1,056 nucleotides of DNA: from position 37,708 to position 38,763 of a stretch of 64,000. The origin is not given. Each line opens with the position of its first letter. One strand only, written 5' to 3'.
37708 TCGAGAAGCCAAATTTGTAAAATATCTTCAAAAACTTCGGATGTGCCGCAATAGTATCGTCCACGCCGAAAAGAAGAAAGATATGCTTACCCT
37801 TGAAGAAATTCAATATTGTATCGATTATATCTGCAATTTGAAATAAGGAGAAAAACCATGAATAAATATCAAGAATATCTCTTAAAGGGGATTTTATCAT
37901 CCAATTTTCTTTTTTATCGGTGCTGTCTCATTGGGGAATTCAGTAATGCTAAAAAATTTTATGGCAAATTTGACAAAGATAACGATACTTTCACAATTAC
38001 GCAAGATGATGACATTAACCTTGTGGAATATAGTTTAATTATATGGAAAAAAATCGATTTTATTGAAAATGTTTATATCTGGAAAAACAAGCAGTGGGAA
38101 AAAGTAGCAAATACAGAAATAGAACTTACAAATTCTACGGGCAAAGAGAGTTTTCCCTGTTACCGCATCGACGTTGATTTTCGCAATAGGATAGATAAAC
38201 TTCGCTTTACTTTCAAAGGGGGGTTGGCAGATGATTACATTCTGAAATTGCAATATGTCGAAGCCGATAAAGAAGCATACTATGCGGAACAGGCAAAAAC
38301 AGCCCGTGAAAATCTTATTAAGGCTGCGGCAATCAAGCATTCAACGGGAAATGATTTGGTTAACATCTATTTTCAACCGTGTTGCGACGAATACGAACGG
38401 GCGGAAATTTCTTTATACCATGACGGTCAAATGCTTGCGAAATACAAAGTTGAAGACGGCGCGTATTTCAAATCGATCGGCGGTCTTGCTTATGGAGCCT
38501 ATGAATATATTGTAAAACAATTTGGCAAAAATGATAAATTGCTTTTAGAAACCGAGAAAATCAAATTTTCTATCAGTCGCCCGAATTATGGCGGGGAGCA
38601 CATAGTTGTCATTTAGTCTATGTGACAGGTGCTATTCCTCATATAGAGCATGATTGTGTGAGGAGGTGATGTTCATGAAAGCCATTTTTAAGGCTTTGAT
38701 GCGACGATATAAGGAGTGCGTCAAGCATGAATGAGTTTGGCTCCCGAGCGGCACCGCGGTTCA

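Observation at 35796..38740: AT-rich island with an HTH / ankyrin-like / HEPN-like protein and an unrecognisable partner: candidate new toxin or defence module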

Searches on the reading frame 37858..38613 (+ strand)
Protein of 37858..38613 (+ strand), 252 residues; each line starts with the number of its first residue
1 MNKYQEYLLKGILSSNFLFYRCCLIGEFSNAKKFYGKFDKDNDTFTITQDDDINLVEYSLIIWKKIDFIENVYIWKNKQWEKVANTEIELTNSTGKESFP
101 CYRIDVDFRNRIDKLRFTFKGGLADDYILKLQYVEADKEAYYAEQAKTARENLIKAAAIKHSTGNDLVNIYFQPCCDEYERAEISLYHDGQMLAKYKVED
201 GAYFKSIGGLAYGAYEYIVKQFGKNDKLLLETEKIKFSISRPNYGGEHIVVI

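Call 6: search_protein_families(library=padloc, proteins=[window:37858-38613:+], max_evalue=1)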
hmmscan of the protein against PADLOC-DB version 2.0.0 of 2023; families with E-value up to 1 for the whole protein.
window:37858-38613:+ (252 aa): 0 families

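Call 7: search_protein_families(library=ncbifam, proteins=[window:37858-38613:+], max_evalue=1)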
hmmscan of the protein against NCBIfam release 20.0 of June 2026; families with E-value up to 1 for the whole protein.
window:37858-38613:+ (252 aa): 1 family
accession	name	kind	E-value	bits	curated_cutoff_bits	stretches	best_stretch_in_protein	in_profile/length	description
NF041371.1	Diadnylcyc_Halo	equivalog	0.047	13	430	1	83-150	37-102/270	diadenylate cyclase DacZ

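Call 8: search_protein_families(library=pfam, proteins=[window:37858-38613:+], max_evalue=10)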
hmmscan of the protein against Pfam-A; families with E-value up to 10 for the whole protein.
window:37858-38613:+ (252 aa): 0 families

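Call 9: search_protein_families(library=phrogs, proteins=[window:37858-38613:+], max_evalue=1)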
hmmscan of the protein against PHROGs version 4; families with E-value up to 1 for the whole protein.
window:37858-38613:+ (252 aa): 0 families

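Call 11: find_homologous_proteins(query=window:37858-38613:+, max_evalue=0.001)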
Query window:37858-38613:+ (252 aa): 492 proteins with E <= 0.001 among 812 candidates; the best 120 are listed.
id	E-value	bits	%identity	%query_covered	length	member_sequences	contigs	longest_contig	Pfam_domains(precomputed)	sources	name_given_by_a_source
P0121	9.2e-163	558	98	100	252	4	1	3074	-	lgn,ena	-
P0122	8.6e-142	489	86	99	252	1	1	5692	-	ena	-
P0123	1.0e-118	414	75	100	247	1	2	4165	-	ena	-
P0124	1.3e-118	413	75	99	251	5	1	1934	-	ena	-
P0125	1.2e-107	377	70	99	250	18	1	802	-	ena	-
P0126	1.9e-96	341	65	100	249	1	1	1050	-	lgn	-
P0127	4.9e-96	339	64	100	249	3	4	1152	-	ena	-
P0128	3.9e-92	326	60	100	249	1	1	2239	-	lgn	-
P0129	7.5e-91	322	59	99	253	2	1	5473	-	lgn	-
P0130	1.5e-90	321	59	100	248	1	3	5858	-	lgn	-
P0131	3.5e-89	317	59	99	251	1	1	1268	-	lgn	-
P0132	3.6e-89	317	59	99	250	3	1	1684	-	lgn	-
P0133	2.0e-88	314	60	99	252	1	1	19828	-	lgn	-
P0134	6.1e-87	309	58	100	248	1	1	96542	-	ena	-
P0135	9.7e-86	305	58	99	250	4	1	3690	-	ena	-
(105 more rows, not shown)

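Call 23: predict_structure(alignment_id=A2)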
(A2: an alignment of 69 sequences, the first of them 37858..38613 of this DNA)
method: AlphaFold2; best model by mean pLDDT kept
length: 252 residues; sequences in the alignment: 69
mean_pLDDT: 92.1   pTM: 0.69
mean pLDDT of the five models: 92.1, 92.0, 91.7, 91.0, 90.6
residues with pLDDT >= 90: 206; 70-90: 37; 50-70: 6; < 50: 3
segments of 3 or more residues with pLDDT < 50: 250-252
pLDDT, mean of each block of 10 residues (from residue 1): 90 90 88 93 96 95 90 96 93 87 95 96 95 96 92 95 95 96 96 94 94 96 95 95 63 46
secondary structure, 60 per line:
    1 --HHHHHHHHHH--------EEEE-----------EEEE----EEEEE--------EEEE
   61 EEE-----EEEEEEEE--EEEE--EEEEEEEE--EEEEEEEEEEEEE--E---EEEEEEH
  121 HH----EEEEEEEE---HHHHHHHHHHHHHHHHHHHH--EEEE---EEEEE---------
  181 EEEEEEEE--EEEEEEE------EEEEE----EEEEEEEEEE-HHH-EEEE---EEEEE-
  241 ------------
elements in order: H3-12 E21-24 E36-39 E44-48 E57-63 E69-76 E79-82 E85-92 E95-107 E114-119 E127-134 H138-157 E160-163 E167-171 E181-188 E191-197 E204-208 E213-222 E228-231 E235-239

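Call 27: fold_search(model_id=the predicted structure, library=pdb)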
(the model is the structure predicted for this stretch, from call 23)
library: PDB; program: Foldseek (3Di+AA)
matches with E <= 10: 1947; with E <= 0.001: 98
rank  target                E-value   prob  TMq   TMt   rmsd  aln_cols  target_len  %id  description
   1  4y5x_I                2.2e-06  1.00  0.27  0.32  15.9       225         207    9  Diabody 305 complex with EpoR (released 2015-03-18)
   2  6moe_D                2.8e-06  1.00  0.30  0.34  15.6       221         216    7  Monomeric DARPin E2 complex with EpoR (released 2019-06-05)
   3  4y5x_C                3.1e-06  1.00  0.29  0.35  15.2       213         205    9  Diabody 305 complex with EpoR (released 2015-03-18)
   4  6moi_B                3.3e-06  1.00  0.29  0.34  15.0       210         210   10  Dimeric DARPin C_angle_R5 complex with EpoR (released 2019-06-05)
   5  4y5x_L                5.0e-06  1.00  0.30  0.36  15.1       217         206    9  Diabody 305 complex with EpoR (released 2015-03-18)
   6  4y5x_F                5.9e-06  1.00  0.29  0.34  15.7       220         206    9  Diabody 305 complex with EpoR (released 2015-03-18)
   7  2e8y_A                1.6e-05  1.00  0.23  0.10  18.4       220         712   12  Crystal structure of pullulanase type I from Bacillus subtilis str. 168 (released 2008-02-19)
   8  6mol_B                2.6e-05  1.00  0.29  0.34  15.2       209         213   10  Monoextended DARPin M_R12 complex with EpoR (released 2019-06-05)
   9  1eba_B                2.6e-05  1.00  0.27  0.33  15.1       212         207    9  COMPLEX BETWEEN THE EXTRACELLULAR DOMAIN OF ERYTHROPOIETIN (EPO) RECEPTOR [EBP] AND AN INACTIVE PEPTIDE [EMP33] CONTAI (released 1998-11-11)
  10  4y5v_C                2.8e-05  1.00  0.28  0.34  15.5       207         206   10  Diabody 305 complex with EpoR (released 2015-04-29)
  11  4y5v_F                3.1e-05  1.00  0.29  0.34  15.5       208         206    8  Diabody 305 complex with EpoR (released 2015-04-29)
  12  2ibb                  3.5e-05  1.00  0.28  0.33  24.6       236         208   11  Crystal Structure of the First and Second FNIII Domains of Ihog (released 2006-10-24)
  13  1ern_B                4.8e-05  1.00  0.28  0.34  15.7       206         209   10  NATIVE STRUCTURE OF THE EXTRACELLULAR DOMAIN OF ERYTHROPOIETIN (EPO) RECEPTOR [EBP] (released 2000-01-07)
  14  3hhr_B                6.2e-05  1.00  0.29  0.36  15.4       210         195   10  HUMAN GROWTH HORMONE AND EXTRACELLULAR DOMAIN OF ITS RECEPTOR: CRYSTAL STRUCTURE OF THE COMPLEX (released 1994-04-30)
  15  5occ_A                6.6e-05  1.00  0.24  0.35  19.4       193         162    7  Crystal structure of CD32b (Fc Gamma Receptor IIb) in complex with Human IgG1 Fab fragment (6G08) (released 2018-07-25)
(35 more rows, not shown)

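Call 28: find_related_loci(query=A2, collection=genome_contigs, flank=7000)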
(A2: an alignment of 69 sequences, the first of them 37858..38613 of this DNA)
Query A2 (252 aa) in genome_contigs; peptide patterns used: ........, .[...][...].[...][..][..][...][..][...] (x = any residue, [..] = any of these).
305 stretches matched a pattern; 48 encode a relative of the query (tblastn E <= 1e-3); 48 distinct loci.
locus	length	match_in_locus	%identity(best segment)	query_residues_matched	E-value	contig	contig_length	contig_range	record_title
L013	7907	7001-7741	69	1-250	3e-113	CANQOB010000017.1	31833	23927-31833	MAG: uncultured Clostridia bacterium isolate Lapin-032__bin86 genome assembly, contig: Lapin-032__NODE_2287_length_31833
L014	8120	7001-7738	70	1-250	2e-111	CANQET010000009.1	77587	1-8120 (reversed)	MAG: uncultured Clostridia bacterium isolate Lapin-002__bin76 genome assembly, contig: Lapin-002__NODE_384_length_77587_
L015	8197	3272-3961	59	6-247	4e-84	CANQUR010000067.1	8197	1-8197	MAG: uncultured Clostridia bacterium isolate Lapin-032__bin29 genome assembly, contig: Lapin-032__NODE_11590_length_8197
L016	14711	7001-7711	55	1-242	1e-82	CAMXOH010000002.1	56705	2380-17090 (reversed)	MAG TPA_asm: uncultured Clostridia bacterium isolate SRR14920965_bin.11_metawrap_v1.3_MAG genome assembly, contig: NODE.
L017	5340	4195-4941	54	1-242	6e-81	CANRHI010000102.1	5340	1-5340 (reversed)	MAG: uncultured Clostridia bacterium isolate Lapin-033__bin51 genome assembly, contig: Lapin-033__NODE_12492_length_5340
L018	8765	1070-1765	52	1-250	2e-79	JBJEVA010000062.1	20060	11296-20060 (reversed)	MAG: Candidatus Coproplasma sp. isolate PUUB17_bin.060 NODE_2807_length_20060_cov_9.131467, whole genome shotgun sequenc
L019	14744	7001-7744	49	1-252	9e-77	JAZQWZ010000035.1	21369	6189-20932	MAG: Candidatus Scatosoma sp. isolate T1900045163_TC20190157.MAGScoT_cleanbin_000013 SGB_5100_k141_1078791, whole genome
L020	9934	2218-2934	45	1-246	8e-64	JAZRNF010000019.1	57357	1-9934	MAG: Christensenellaceae bacterium isolate T1900045412_YK20190102.MAGScoT_cleanbin_000009 SGB_7016_k141_2512142, whole g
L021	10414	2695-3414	45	1-242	1e-62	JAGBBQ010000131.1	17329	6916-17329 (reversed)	MAG: Clostridia bacterium isolate RGIG8971 Water_deer_Rectum-2__c601557, whole genome shotgun sequence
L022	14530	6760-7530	43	1-252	4e-62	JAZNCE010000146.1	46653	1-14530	MAG: Eubacteriales bacterium isolate T1900044737_TS20190203.MAGScoT_cleanbin_000006 SGB_2028_k141_1523376, whole genome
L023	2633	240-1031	44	1-252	5e-61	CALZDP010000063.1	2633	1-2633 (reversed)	MAG: uncultured Clostridia bacterium isolate SRR14474050_bin.7_metaWRAP_v1.3_MAG genome assembly, contig: ERZ9423997.209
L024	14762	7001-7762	43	1-250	8e-59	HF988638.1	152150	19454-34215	Faecalibacterium sp. CAG:1138 genomic scaffold, scf34, whole genome shotgun sequence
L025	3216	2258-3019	43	1-250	2e-58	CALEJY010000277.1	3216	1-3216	MAG TPA_asm: uncultured Candidatus Melainabacteria bacterium isolate SRR1747039_bin.65_CONCOCT_v1.1_MAG genome assembly,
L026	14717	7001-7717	44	1-251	1e-55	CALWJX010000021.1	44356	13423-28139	MAG: uncultured Clostridia bacterium isolate BRZ_FI__bin114 genome assembly, contig: BRZ_FI__NODE_1137_length_44356_cov_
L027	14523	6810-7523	43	1-251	5e-55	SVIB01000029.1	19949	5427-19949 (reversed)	MAG: Clostridiales bacterium isolate SIG399 NODE_50360_length_19949_cov_1.730098, whole genome shotgun sequence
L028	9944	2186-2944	42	1-242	6e-55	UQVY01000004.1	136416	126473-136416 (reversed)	uncultured Clostridiales bacterium isolate UMGS692 genome assembly, contig: NODE_8_length_136416_cov_9.932679, whole gen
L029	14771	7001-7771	41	1-246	6e-55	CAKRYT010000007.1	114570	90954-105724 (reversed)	MAG: uncultured Eubacteriales bacterium isolate REFINED_METABAT215_TOP10_CONTIGS_1500_ASSEMBLY_K77_MERGED__Hadza_MoBio_h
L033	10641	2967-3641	42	1-250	1e-51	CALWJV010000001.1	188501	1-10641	MAG: uncultured Clostridia bacterium isolate E08__bin245 genome assembly, contig: E08__k127_2414012, whole genome shotgu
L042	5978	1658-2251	43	36-239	4e-48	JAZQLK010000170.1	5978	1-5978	MAG: Eubacteriales bacterium isolate T1900044609_TS20190075.MAGScoT_cleanbin_000117 SGB_791_k141_21268, whole genome sho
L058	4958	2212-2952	26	1-233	1e-17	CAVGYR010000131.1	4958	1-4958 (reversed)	uncultured Treponema sp. isolate H07654-L1_cleanbin_000065 genome assembly, contig: Spades_H07654-L1_contig_12336, whole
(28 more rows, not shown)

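Call 29: find_related_loci(query=A2, collection=viral_contigs, flank=7000)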
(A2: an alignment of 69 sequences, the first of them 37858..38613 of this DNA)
Query A2 (252 aa) in viral_contigs; peptide patterns used: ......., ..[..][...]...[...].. (x = any residue, [..] = any of these).
111 stretches matched a pattern; 2 encode a relative of the query (tblastn E <= 1e-3); 2 distinct loci.
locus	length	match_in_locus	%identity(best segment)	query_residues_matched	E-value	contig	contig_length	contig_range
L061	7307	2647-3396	29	1-239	2e-29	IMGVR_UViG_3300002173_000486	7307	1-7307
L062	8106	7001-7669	30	36-241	1e-22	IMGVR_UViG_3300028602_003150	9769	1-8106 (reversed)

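Call 41: search_solved_structures(query=A2, max_evalue=10, show_alignments=2)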
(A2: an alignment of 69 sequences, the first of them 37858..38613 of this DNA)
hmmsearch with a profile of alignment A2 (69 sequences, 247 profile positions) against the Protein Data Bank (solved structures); distinct sequences matched with E-value up to 10: 1.
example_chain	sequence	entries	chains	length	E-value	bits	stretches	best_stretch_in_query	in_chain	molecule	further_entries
1zsw_A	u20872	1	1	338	0.39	13.4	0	155-205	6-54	Glyoxalase family protein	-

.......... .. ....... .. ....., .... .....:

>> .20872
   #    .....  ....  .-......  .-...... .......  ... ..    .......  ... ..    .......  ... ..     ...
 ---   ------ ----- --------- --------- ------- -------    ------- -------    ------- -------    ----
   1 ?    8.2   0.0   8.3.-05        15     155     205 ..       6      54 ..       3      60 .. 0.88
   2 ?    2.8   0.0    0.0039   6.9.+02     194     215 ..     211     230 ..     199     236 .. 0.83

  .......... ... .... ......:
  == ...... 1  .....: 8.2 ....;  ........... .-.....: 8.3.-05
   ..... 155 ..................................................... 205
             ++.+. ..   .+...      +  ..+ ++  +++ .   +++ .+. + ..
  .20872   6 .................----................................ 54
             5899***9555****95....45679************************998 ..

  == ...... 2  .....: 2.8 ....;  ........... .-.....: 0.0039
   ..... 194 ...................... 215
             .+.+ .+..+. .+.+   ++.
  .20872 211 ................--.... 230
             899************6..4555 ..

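Call 54: search_protein_families(library=pfam, proteins=[L019:7754-8287:+, L028:3012-3476:+], max_evalue=1)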
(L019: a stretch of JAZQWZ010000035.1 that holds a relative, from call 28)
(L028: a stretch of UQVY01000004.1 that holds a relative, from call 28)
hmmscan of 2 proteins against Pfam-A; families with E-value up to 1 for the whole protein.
L019:7754-8287:+ (178 aa): 3 families
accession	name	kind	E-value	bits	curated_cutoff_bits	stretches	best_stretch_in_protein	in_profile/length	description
PF10157.14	BORCS6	-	0.0013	19.3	35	1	53-107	41-95/101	BLOC-1-related complex sub-unit 6 C-terminal helix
PF02637.23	GatB_Yqey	-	0.033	14.5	27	1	85-174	25-114/148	GatB domain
PF25093.1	DUF7807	-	0.13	12.4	27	1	99-149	19-69/170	Family of unknown function (DUF7807)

L028:3012-3476:+ (155 aa): 0 families

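Call 88: search_protein_representatives(alignment_id=A2)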
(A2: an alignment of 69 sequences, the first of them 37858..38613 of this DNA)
Query: 69 sequences, 247 profile positions. Proteins with E-value up to 0.001 (for the whole library): 346; up to 1e-10: 294; up to 1e-30: 170. The best 150 are listed.
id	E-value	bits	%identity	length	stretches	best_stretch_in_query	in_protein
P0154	3.2e-108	377.3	-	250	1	1-246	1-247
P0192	7.1e-98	343.4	-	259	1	1-246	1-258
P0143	5.5e-90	317.6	-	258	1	1-240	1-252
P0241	1.7e-87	309.5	-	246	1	1-238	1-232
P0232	3.2e-87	308.5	-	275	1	1-245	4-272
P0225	1.2e-86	306.6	-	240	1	1-240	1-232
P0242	2.0e-84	299.4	-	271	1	1-239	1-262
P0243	5.3e-78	278.3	-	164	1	86-247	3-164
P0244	1.2e-77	277.1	-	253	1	1-237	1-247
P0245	3.4e-77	275.7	-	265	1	1-240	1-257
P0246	6.3e-75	268.3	-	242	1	1-240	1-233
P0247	2.5e-74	266.3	-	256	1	28-239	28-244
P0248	1.1e-72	260.9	-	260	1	1-246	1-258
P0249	1.3e-72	260.6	-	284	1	1-238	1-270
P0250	1.5e-72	260.5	-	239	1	1-240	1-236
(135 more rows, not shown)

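Call 92: fold_search(model_id=the predicted structure, library=viral)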
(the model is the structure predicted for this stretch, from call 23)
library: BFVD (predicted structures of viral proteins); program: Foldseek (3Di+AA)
matches with E <= 10: 1454; with E <= 0.001: 62
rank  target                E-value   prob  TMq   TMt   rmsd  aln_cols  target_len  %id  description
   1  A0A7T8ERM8            1.7e-05  1.00  0.23  0.24  21.1       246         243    9  (no name in the UniProt tables at hand)
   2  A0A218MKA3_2          3.4e-05  1.00  0.28  0.08  16.6       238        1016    9  Putative gp62 [uncultured virus]
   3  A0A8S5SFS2            4.7e-05  1.00  0.28  0.25  21.1       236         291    9  Oligo alginate lyase [Myoviridae sp. ctyhJ29]
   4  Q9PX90                6.1e-05  1.00  0.26  0.25  16.2       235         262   12  Gp007L [Rabbit fibroma virus (strain Kasza)]
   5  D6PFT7                7.2e-05  1.00  0.27  0.19  17.6       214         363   11  (no name in the UniProt tables at hand)
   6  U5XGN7                8.9e-05  1.00  0.23  0.12  13.4       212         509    8  (no name in the UniProt tables at hand)
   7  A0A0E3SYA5            1.0e-04  0.99  0.19  0.16  20.6       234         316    8  B120.1 [Rat cytomegalovirus (isolate England)]
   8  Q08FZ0                1.1e-04  1.00  0.27  0.26  15.5       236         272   14  Soluble IFN-g receptor [Deerpox virus (strain Mule deer/United States/W-848-83/1983)]
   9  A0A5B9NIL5            1.4e-04  1.00  0.28  0.09  15.9       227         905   11  Putative tail protein [Bacillus phage vB_BspS_SplendidRed]
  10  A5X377                1.4e-04  1.00  0.27  0.20  19.1       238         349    9  A5 tail fiber protein (Fragment) [Enterobacteria phage A5]
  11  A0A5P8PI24            1.4e-04  1.00  0.28  0.27  16.4       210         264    6  Major tail protein [Bacillus phage 049ML001]
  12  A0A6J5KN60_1          1.4e-04  1.00  0.28  0.08  16.8       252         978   10  Tip attachment protein J (Fragment) [uncultured Caudovirales phage]
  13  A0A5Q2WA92            1.7e-04  1.00  0.28  0.06  15.7       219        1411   11  (no name in the UniProt tables at hand)
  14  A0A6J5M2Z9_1          1.8e-04  1.00  0.29  0.09  14.9       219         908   10  Fibronectin type III [uncultured Caudovirales phage]
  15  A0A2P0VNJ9            1.9e-04  1.00  0.28  0.05  16.9       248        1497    8  Fibronectin type III domain-containing protein [Tetraselmis virus 1]
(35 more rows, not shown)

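Call 95: search_protein_families(library=phrogs, proteins=[L061:3684-4043:+, L061:4253-5548:+, L061:5533-6885:+, L062:22-441:+, L062:428-2014:+, L062:2093-2593:+, L062:2593-3072:+, L062:3089-3988:+, L062:4068-4568:+], max_evalue=0.001)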
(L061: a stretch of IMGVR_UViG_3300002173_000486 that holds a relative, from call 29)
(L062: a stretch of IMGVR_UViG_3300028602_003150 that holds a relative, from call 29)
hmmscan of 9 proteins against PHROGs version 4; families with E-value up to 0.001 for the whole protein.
L061:3684-4043:+ (120 aa): 6 families
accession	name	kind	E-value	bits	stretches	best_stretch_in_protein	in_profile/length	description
phrog_2308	-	unknown function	9e-15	56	1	1-119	1-132/138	-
phrog_1271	-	DNA, RNA and nucleotide metabolism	4.3e-12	47.1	1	22-118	157-244/361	HNH endonuclease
phrog_323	-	transcription regulation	4.7e-06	27.4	1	2-70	150-211/319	transcriptional regulator, D5-like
phrog_3794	-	unknown function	1.7e-05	25.4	1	84-112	5-33/50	-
phrog_15471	-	DNA, RNA and nucleotide metabolism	0.00028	21.8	1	84-117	99-132/183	HNH endonuclease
phrog_11457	-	unknown function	0.00032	21.6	1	8-37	16-45/60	-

L061:4253-5548:+ (432 aa): 4 families
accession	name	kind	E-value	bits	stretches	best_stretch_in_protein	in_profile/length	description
phrog_95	-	integration and excision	6.3e-119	399.4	1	7-370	79-443/651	integrase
phrog_125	-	DNA, RNA and nucleotide metabolism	4.2e-44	152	1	7-292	11-251/254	DNA invertase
phrog_6620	-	integration and excision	1.3e-08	35.7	1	4-121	43-156/201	transposase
phrog_7701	-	DNA, RNA and nucleotide metabolism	3.1e-06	28.5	1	172-209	6-43/137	DNA invertase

L061:5533-6885:+ (451 aa): 3 families
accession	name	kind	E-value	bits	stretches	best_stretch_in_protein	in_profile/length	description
phrog_95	-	integration and excision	1.5e-128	431.2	1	19-450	82-496/651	integrase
phrog_125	-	DNA, RNA and nucleotide metabolism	9.9e-50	170.4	1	20-306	15-251/254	DNA invertase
phrog_6620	-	integration and excision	1.5e-08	35.4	1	22-128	53-153/201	transposase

L062:22-441:+ (140 aa): 1 family
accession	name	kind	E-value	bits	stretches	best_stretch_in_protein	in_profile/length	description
phrog_95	-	integration and excision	4.1e-08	33.3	1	7-91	366-450/651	integrase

L062:428-2014:+ (529 aa): 5 families
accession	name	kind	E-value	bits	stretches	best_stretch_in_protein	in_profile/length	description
phrog_95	-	integration and excision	1.5e-134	451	1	13-527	74-579/651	integrase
phrog_125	-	DNA, RNA and nucleotide metabolism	7.8e-53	180.6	1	17-310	10-251/254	DNA invertase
phrog_18012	-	unknown function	7.6e-15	56.2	1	429-528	3-102/104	-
phrog_6620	-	integration and excision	7.4e-07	29.9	1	23-134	51-156/201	transposase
phrog_7701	-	DNA, RNA and nucleotide metabolism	0.00074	20.8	0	187-220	6-38/137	DNA invertase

L062:2093-2593:+ (167 aa): 0 families

L062:2593-3072:+ (160 aa): 1 family
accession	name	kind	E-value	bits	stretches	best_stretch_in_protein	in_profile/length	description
phrog_1111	-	DNA, RNA and nucleotide metabolism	5.2e-05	24.1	1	57-150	30-117/139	endonuclease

L062:3089-3988:+ (300 aa): 1 family
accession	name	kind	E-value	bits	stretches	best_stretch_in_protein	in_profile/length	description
phrog_26160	-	unknown function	4.9e-30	105.6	1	106-300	100-278/278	-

L062:4068-4568:+ (167 aa): 0 families

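Call 98: search_protein_families(library=pfam, proteins=[L015:4027-4542:+, L029:7829-8635:+, L042:2461-3480:+, L058:2977-3924:+, L033:3665-4255:+], max_evalue=0.01)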
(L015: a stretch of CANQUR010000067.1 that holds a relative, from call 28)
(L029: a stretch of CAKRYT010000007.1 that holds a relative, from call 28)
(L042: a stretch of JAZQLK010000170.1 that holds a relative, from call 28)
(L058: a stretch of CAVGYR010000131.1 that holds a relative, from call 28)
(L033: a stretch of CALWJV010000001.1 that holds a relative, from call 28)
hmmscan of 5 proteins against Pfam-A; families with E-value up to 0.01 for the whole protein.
L015:4027-4542:+ (172 aa): 0 families

L029:7829-8635:+ (269 aa): 1 family
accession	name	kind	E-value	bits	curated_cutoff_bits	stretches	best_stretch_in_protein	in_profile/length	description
PF14022.11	DUF4238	-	2e-14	54.1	27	1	3-245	1-244/281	Protein of unknown function (DUF4238)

L042:2461-3480:+ (340 aa): 3 families
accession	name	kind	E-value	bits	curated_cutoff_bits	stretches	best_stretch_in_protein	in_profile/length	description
PF13676.11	TIR_2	-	3.1e-15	57.2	28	1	9-115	1-107/122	TIR domain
PF01582.25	TIR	-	1.9e-06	28.3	21.3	1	19-87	16-84/179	TIR domain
PF06505.16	XylR_N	-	0.0061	16.7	23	0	198-234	35-71/101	Activator of aromatic catabolism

L058:2977-3924:+ (316 aa): 0 families

L033:3665-4255:+ (197 aa): 0 families
